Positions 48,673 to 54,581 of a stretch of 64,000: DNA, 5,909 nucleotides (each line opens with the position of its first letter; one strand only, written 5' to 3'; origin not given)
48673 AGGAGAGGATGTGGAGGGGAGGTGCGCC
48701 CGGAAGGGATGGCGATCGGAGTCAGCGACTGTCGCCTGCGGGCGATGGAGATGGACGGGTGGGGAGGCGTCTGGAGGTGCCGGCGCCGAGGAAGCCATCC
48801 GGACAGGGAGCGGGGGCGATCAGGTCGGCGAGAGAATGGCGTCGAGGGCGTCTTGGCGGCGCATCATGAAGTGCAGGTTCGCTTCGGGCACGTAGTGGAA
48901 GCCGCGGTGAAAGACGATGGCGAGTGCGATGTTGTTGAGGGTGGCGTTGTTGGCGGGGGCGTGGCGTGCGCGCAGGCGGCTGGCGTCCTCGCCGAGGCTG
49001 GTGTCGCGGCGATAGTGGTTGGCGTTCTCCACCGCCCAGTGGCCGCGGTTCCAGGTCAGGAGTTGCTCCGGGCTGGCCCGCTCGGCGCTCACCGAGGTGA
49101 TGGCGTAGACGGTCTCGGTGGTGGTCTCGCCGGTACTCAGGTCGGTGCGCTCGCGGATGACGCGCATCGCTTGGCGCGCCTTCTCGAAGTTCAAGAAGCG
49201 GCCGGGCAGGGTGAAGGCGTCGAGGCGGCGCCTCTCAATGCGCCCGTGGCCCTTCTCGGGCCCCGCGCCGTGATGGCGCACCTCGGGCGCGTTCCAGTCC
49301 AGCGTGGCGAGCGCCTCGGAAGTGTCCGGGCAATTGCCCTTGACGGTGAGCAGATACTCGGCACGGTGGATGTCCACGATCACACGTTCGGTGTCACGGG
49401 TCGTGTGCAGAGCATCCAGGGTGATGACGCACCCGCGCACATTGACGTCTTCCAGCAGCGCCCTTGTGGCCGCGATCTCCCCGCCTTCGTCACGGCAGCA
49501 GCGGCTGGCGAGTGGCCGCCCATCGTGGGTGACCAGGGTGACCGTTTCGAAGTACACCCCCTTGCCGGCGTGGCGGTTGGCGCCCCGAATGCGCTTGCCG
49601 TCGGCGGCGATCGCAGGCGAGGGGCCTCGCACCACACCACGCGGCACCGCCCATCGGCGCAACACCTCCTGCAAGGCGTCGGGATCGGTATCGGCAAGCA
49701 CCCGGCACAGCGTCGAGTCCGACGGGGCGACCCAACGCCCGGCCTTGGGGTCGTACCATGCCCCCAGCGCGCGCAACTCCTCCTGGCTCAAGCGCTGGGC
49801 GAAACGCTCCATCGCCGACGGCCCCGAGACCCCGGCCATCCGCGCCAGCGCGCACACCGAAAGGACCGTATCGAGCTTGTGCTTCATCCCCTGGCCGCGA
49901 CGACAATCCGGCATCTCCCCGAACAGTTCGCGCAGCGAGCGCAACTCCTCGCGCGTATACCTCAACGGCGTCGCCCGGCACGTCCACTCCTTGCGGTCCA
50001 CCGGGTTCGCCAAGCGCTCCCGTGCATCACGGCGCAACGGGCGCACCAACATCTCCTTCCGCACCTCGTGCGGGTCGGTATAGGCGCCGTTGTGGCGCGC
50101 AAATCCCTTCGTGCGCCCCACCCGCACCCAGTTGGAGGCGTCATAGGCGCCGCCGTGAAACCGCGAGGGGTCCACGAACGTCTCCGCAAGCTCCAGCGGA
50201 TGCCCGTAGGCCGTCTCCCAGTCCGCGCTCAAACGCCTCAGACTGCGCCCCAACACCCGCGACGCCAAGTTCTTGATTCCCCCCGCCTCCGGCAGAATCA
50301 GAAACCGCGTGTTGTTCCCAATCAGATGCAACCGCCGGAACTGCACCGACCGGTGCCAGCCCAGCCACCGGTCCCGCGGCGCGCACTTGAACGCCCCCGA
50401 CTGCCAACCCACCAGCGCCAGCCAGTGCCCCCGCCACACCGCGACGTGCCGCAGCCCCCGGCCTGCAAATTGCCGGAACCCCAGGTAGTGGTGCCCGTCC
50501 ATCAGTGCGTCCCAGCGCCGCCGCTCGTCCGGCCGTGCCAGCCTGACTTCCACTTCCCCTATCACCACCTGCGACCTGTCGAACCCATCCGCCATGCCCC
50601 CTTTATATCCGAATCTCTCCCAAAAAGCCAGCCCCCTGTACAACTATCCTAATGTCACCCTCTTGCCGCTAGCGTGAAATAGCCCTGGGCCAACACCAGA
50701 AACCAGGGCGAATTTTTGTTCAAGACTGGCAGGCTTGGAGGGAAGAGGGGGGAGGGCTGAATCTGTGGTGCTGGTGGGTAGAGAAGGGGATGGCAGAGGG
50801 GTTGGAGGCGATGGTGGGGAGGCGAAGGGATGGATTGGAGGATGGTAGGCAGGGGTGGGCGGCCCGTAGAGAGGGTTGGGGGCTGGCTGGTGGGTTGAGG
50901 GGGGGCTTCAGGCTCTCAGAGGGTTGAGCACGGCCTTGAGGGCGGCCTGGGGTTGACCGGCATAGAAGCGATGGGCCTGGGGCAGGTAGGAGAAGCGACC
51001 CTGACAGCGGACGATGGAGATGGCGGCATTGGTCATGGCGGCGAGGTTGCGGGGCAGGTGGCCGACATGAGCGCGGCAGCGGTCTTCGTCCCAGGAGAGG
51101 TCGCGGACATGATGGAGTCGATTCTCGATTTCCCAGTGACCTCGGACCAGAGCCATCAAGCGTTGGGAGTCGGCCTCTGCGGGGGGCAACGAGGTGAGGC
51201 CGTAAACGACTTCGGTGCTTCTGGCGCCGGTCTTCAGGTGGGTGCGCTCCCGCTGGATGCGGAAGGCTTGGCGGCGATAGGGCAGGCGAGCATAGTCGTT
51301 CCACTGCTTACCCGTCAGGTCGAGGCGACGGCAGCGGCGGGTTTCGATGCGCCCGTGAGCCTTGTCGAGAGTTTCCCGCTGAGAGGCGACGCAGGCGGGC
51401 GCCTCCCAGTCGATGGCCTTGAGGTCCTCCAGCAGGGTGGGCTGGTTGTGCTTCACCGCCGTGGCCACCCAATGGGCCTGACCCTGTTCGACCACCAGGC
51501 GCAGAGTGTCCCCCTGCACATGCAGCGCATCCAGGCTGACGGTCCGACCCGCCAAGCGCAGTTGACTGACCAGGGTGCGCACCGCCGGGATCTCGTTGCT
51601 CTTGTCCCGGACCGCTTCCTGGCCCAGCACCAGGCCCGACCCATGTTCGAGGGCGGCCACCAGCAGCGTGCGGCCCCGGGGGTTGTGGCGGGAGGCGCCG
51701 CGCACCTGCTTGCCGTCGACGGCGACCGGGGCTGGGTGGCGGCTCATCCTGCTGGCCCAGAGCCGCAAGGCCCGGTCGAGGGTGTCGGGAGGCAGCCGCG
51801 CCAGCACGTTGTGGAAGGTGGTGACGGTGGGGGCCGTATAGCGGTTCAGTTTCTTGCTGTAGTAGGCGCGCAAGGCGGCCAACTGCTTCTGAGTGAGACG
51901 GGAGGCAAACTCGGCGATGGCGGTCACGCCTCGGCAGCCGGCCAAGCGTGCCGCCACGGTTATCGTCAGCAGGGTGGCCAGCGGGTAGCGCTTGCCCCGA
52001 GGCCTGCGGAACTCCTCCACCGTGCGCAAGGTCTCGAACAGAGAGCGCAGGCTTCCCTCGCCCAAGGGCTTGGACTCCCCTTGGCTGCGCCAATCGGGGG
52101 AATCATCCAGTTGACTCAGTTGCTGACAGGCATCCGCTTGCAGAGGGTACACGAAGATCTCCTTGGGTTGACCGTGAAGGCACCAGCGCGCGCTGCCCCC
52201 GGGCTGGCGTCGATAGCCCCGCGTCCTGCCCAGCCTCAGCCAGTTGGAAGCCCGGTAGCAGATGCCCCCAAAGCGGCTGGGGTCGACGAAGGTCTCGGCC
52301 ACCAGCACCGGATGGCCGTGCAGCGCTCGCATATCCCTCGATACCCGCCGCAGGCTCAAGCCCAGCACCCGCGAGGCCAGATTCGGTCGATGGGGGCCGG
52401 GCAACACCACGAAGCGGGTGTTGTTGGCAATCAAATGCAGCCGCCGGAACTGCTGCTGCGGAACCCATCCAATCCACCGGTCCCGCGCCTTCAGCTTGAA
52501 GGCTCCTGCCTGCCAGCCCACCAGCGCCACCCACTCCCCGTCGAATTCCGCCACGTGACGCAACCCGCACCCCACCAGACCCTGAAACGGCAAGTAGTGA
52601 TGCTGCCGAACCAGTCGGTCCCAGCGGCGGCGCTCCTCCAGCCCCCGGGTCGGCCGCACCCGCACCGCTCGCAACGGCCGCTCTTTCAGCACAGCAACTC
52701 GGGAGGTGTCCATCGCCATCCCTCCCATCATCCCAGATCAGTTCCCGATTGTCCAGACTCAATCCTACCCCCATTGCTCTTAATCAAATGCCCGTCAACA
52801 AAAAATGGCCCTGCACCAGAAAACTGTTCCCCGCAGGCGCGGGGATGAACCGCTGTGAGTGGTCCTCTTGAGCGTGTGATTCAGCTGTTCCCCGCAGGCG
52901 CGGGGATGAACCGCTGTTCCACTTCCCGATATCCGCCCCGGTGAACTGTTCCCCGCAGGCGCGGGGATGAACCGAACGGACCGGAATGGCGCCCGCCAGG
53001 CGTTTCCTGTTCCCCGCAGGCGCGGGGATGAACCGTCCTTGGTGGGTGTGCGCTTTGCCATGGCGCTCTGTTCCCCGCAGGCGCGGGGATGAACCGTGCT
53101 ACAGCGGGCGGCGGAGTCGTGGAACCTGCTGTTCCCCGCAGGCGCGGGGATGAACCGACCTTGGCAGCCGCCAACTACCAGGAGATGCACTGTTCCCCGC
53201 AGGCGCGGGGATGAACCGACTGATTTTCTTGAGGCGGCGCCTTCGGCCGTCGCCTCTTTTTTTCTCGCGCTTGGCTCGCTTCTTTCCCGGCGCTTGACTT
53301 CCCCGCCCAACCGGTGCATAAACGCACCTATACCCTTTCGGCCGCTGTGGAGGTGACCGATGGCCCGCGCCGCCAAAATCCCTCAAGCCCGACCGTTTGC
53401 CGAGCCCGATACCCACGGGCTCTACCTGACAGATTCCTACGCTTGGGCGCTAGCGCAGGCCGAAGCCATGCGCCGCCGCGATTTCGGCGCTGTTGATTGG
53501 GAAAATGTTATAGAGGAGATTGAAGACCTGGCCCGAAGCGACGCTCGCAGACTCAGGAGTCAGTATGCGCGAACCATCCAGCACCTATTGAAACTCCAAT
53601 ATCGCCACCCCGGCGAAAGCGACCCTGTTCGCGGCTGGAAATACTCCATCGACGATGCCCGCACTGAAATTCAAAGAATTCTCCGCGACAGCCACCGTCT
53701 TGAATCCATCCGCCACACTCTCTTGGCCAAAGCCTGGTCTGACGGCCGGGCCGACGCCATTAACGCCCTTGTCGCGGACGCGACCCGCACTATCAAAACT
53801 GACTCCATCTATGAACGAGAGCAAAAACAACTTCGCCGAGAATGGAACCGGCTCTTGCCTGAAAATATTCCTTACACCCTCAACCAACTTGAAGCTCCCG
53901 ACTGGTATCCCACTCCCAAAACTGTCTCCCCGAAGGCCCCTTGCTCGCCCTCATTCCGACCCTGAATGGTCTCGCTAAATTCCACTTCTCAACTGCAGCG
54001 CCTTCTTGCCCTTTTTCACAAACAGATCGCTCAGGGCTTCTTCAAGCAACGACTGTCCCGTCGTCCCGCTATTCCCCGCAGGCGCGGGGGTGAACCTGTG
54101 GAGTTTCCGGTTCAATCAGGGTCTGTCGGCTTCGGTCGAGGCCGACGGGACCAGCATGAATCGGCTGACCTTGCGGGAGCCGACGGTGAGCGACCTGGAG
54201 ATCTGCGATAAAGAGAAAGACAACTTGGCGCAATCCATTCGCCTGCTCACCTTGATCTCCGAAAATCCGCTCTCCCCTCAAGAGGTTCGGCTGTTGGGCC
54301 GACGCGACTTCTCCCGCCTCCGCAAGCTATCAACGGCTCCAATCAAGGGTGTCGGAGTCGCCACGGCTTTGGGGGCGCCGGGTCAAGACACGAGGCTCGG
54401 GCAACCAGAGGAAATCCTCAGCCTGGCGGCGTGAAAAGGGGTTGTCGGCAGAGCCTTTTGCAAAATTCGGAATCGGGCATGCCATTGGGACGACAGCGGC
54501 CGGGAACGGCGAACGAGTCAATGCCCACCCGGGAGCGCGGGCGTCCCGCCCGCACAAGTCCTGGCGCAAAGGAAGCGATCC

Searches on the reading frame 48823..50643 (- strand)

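Call 8: search_protein_families(library=pfam, proteins=[window:48823-50643:-], max_evalue=0.01)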
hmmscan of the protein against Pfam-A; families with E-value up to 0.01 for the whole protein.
window:48823-50643:- (607 aa): 3 families
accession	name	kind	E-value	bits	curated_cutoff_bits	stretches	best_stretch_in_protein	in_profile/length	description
PF14236.12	DruA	-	6.7e-21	75.1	27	1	35-190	56-232/297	Druantia protein DruA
PF13808.11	DDE_Tnp_1_assoc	-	4.1e-16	59.3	32.3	1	239-332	2-88/88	DDE_Tnp_1-associated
PF01609.27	DDE_Tnp_1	-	4.7e-07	30.2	23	1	343-574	5-198/200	Transposase DDE domain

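Call 77: search_protein_families(library=padloc, proteins=[window:48823-50643:-], max_evalue=0.01)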
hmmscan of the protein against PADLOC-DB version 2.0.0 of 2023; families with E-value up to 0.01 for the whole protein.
window:48823-50643:- (607 aa): 0 families

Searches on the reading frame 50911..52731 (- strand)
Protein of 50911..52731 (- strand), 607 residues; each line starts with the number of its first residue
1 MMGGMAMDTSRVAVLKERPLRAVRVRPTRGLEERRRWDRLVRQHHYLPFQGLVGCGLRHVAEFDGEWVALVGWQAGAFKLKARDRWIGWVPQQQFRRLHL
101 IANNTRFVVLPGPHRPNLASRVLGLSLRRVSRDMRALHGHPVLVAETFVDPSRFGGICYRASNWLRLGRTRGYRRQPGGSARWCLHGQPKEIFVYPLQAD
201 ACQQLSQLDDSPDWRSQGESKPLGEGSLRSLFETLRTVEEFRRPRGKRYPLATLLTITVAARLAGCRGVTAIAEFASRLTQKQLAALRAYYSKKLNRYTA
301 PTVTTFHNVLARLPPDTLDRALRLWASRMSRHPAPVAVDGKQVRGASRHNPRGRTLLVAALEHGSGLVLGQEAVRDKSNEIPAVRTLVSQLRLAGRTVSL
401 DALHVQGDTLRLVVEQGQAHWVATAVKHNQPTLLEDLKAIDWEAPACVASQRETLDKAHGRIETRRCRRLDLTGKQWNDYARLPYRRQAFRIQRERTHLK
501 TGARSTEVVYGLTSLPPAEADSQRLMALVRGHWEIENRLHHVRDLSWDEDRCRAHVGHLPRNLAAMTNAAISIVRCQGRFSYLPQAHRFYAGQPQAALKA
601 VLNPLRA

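Call 8: search_protein_families(library=pfam, proteins=[window:50911-52731:-], max_evalue=0.01)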
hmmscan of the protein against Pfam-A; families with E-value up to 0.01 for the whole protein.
window:50911-52731:- (607 aa): 3 families
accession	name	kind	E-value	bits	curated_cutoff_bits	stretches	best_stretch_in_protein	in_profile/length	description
PF14236.12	DruA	-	1.4e-23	83.9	27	1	13-172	43-219/297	Druantia protein DruA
PF13808.11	DDE_Tnp_1_assoc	-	4.1e-16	59.3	32.3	1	233-326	2-88/88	DDE_Tnp_1-associated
PF01609.27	DDE_Tnp_1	-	4e-11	43.5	23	1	336-554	7-181/200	Transposase DDE domain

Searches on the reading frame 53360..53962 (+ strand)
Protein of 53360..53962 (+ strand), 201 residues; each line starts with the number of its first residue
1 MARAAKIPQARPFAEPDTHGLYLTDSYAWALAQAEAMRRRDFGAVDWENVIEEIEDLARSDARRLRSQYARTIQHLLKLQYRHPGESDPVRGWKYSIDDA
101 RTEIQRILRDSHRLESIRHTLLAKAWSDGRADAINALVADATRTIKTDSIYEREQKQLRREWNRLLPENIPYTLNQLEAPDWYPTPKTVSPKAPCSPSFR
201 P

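Call 8: search_protein_families(library=pfam, proteins=[window:53360-53962:+], max_evalue=0.01)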
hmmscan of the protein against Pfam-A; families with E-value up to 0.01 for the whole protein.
window:53360-53962:+ (201 aa): 1 family
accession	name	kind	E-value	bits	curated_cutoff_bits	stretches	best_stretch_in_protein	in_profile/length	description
PF01724.21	DUF29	-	3.5e-29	102.2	22.5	1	21-183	1-138/138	Domain of unknown function DUF29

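Call 10: find_encoding_contigs(protein=window:53360-53962:+, flank=10000, max_places=6)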
Protein window:53360-53962:+ (201 aa): no gene with exactly this product is on record in the collection.

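Call 77: search_protein_families(library=padloc, proteins=[window:53360-53962:+], max_evalue=0.01)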
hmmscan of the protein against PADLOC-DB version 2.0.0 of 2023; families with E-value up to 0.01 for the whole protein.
window:53360-53962:+ (201 aa): 0 families

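Call 78: search_protein_families(library=phrogs, proteins=[window:53360-53962:+], max_evalue=0.001)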
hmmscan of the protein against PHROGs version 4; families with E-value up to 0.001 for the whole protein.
window:53360-53962:+ (201 aa): 1 family
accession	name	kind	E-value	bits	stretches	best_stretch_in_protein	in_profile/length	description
phrog_11797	-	unknown function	1.2e-11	45.8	1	22-142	5-120/143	-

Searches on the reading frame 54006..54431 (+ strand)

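Call 8: search_protein_families(library=pfam, proteins=[window:54006-54431:+], max_evalue=0.01)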
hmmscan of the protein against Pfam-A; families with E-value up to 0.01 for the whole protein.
window:54006-54431:+ (142 aa): 1 family
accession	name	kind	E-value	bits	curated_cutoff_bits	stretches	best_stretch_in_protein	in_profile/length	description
PF10109.15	Phage_TAC_7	-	3.5e-09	37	25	1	44-108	8-73/79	Phage tail assembly chaperone proteins, E, or 41 or 14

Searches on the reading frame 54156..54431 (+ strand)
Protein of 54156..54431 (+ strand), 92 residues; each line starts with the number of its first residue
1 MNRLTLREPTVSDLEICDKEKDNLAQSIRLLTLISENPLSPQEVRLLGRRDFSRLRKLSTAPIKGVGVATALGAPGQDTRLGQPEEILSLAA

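Call 56: search_protein_families(library=pfam, proteins=[window:54156-54431:+], max_evalue=0.01)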
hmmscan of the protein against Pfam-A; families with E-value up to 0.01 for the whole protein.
window:54156-54431:+ (92 aa): 1 family
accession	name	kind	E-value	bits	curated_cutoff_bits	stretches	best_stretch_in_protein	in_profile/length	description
PF10109.15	Phage_TAC_7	-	2e-07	31.4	25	1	3-58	17-73/79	Phage tail assembly chaperone proteins, E, or 41 or 14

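Call 77: search_protein_families(library=padloc, proteins=[window:54156-54431:+], max_evalue=0.01)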
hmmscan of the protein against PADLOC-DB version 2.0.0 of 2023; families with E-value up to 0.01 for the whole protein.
window:54156-54431:+ (92 aa): 0 families

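Call 78: search_protein_families(library=phrogs, proteins=[window:54156-54431:+], max_evalue=0.001)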
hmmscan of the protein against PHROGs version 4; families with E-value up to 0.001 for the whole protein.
window:54156-54431:+ (92 aa): 1 family
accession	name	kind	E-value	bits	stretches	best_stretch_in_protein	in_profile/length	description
phrog_166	-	tail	0.00012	23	1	2-58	33-89/201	tail protein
